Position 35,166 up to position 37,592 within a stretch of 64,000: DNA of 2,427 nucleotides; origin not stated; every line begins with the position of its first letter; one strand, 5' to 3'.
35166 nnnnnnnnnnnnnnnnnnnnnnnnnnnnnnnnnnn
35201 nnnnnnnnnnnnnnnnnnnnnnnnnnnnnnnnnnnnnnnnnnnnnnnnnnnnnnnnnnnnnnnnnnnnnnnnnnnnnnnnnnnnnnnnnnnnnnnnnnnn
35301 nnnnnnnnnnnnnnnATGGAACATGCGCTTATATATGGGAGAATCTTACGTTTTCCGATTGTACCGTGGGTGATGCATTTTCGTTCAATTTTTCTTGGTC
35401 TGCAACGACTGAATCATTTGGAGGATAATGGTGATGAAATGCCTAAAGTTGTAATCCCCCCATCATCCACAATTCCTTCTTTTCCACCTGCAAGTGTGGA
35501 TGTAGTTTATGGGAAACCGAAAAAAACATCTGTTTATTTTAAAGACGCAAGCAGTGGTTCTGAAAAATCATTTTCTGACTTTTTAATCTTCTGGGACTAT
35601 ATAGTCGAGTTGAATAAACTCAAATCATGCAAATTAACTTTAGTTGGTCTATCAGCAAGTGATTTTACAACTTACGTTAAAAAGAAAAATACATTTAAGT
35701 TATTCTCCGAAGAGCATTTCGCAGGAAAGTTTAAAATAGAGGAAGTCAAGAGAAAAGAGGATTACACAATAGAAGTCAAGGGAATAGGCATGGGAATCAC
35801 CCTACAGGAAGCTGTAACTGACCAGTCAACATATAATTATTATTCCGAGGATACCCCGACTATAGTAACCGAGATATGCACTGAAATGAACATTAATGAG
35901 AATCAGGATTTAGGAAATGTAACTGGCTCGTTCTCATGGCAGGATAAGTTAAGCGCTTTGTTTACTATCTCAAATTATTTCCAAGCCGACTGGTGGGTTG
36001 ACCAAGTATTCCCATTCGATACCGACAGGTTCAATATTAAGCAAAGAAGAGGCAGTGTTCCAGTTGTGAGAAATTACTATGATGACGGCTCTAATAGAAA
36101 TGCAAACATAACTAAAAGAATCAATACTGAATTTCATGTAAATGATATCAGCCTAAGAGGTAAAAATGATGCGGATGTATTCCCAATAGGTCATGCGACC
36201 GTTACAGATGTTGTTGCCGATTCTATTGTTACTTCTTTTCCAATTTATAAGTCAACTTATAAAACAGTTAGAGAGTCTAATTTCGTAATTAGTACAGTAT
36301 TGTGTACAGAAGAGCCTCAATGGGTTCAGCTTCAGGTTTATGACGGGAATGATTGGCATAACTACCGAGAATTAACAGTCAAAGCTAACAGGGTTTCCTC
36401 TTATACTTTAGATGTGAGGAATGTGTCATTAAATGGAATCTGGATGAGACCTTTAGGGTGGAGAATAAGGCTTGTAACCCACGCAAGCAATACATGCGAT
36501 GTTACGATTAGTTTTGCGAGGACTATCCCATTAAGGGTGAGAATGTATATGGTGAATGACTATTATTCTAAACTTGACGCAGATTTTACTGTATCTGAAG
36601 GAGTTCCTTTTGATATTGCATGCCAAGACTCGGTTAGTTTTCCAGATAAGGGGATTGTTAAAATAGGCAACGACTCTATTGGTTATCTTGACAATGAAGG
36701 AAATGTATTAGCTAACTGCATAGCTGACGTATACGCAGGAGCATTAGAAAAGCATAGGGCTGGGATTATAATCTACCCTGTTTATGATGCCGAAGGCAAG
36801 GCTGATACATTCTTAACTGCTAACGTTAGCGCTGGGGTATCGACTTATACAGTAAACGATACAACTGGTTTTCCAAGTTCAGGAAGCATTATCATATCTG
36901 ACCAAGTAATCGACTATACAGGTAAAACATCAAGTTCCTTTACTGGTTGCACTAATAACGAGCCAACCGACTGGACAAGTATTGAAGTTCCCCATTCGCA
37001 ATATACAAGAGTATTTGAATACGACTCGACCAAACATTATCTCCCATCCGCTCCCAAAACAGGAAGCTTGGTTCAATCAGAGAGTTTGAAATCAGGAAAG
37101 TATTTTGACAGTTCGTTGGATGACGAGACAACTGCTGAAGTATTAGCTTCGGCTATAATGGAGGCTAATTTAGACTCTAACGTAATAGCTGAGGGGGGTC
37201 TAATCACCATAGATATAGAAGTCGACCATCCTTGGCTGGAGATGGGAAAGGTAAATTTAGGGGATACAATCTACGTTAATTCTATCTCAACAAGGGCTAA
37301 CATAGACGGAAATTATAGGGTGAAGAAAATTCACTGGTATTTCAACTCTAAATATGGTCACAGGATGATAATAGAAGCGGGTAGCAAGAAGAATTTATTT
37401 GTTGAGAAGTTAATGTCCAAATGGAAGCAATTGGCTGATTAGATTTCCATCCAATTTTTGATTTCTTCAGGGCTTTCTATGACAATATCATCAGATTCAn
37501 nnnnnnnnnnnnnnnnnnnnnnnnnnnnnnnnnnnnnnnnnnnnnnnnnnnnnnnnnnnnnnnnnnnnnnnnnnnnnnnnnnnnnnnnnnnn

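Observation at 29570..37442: Fibre/adhesin-like genes encode signal peptides and are massively enriched in N-glycosylation sequons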

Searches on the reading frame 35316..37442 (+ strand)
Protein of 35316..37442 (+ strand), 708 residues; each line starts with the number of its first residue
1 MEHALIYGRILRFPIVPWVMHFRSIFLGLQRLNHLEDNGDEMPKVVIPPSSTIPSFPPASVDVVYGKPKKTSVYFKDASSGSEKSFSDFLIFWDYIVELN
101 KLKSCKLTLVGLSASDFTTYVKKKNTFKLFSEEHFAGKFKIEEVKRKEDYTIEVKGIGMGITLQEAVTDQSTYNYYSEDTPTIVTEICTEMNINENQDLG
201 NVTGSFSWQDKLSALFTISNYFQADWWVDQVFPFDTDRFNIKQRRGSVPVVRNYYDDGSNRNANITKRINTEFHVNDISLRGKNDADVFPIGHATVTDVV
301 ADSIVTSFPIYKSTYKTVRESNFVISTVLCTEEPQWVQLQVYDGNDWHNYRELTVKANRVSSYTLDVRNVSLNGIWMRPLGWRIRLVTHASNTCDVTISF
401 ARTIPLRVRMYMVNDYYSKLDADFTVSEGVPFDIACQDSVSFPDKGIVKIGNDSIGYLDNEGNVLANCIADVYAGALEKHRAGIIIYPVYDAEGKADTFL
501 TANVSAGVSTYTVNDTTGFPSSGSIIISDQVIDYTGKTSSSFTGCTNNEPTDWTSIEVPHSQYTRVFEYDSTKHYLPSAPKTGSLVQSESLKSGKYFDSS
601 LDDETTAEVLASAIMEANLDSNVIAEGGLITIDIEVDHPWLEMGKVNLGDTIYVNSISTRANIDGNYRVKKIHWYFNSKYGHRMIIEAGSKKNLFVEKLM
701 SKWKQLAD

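Call 5: search_protein_families(library=pfam, proteins=[window:35316-37442:+], max_evalue=0.1)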
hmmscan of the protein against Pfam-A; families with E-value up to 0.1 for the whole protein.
window:35316-37442:+ (708 aa): 1 family
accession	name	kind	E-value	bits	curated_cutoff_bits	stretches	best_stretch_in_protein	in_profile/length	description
PF05047.22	L51_S25_CI-B8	-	0.028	14.9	26.6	1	239-283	21-50/52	Mitochondrial ribosomal protein L51 / S25 / CI-B8 domain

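Call 6: search_protein_families(library=phrogs, proteins=[window:35316-37442:+], max_evalue=0.01)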
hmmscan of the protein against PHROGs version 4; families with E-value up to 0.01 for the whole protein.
window:35316-37442:+ (708 aa): 1 family
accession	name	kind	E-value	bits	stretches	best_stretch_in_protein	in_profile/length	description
phrog_22827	-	unknown function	4e-07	30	1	498-546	267-315/613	-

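Call 41: search_solved_structures(query=A2, max_evalue=1)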
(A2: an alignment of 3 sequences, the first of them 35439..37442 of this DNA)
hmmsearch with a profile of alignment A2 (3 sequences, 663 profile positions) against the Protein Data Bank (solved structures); distinct sequences matched with E-value up to 1: 0.

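Call 45: find_homologous_proteins(query=window:35439-37442:+)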
Query window:35439-37442:+ (667 aa): 7 proteins with E <= 0.001 among 7975 candidates.
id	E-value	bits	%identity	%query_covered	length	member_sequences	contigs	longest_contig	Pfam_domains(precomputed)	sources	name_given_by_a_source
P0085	0.0e+0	1525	100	100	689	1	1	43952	-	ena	-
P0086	4.4e-260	883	61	100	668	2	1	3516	-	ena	-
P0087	1.4e-241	822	57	100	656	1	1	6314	-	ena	-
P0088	1.8e-236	805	58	98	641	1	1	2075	-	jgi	-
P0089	6.8e-215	734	51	98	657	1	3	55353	-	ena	-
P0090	1.2e-176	607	44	100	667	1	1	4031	-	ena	-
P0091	1.6e-167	577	42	99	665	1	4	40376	-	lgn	-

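Call 48: search_protein_families(library=ncbifam, proteins=[window:35439-37442:+], max_evalue=0.05)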
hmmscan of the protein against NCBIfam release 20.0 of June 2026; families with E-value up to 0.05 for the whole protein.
window:35439-37442:+ (667 aa): 0 families

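Call 54: predict_structure(alignment_id=A4)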
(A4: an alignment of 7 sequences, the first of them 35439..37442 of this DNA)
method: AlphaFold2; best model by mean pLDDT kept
length: 667 residues; sequences in the alignment: 7
mean_pLDDT: 44.4   pTM: 0.26
mean pLDDT of the five models: 44.4, 42.7, 42.2, 41.8, 39.0
residues with pLDDT >= 90: 0; 70-90: 105; 50-70: 176; < 50: 386
segments of 3 or more residues with pLDDT < 50: 1-28, 47-61, 119-247, 267-276, 364-454, 487-489, 507-523, 530-587, 597-603, 617-621, 650-667
pLDDT, mean of each block of 10 residues (from residue 1): 26 25 31 72 56 33 62 74 72 61 72 65 35 28 31 28 28 29 23 24 23 26 23 23 41 62 47 42 72 74 76 73 69 64 66 66 37 22 25 22 22 24 28 26 32 51 60 69 59 77 54 28 50 31 22 24 29 27 40 53 52 51 56 56 56 39 27
secondary structure, 60 per line:
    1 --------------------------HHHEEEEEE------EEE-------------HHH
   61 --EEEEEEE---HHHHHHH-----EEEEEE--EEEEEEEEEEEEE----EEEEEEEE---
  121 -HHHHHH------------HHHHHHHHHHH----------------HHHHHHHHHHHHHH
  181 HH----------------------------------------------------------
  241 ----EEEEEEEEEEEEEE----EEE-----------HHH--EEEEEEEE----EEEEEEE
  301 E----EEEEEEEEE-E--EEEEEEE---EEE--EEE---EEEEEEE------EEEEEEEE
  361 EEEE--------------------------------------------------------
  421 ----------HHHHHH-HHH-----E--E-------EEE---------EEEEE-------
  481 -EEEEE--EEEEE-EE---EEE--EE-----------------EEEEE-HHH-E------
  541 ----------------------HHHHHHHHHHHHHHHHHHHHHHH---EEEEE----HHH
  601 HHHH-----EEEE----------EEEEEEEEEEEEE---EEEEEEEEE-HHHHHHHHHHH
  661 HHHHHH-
elements in order (helices of 4 or more, strands of 3 or more residues): E30-35 E42-44 E63-69 H73-79 E85-90 E93-105 E110-117 H122-127 H140-150 H167-182 E245-258 E263-265 E282-289 E294-301 E306-314 E319-325 E329-331 E334-336 E340-346 E353-364 H431-436 E457-459 E469-473 E482-486 E489-493 E500-502 E524-528 H563-585 E589-593 H598-604 E610-613 E624-636 E640-648 H650-666

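Call 60: find_related_loci(query=A4, collection=viral_contigs, flank=10000)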
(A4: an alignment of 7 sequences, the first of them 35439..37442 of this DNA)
Query A4 (667 aa) in viral_contigs; peptide patterns used: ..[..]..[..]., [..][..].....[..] (x = any residue, [..] = any of these).
35 stretches matched a pattern, but none encodes a relative of the query by tblastn (E <= 1e-3).
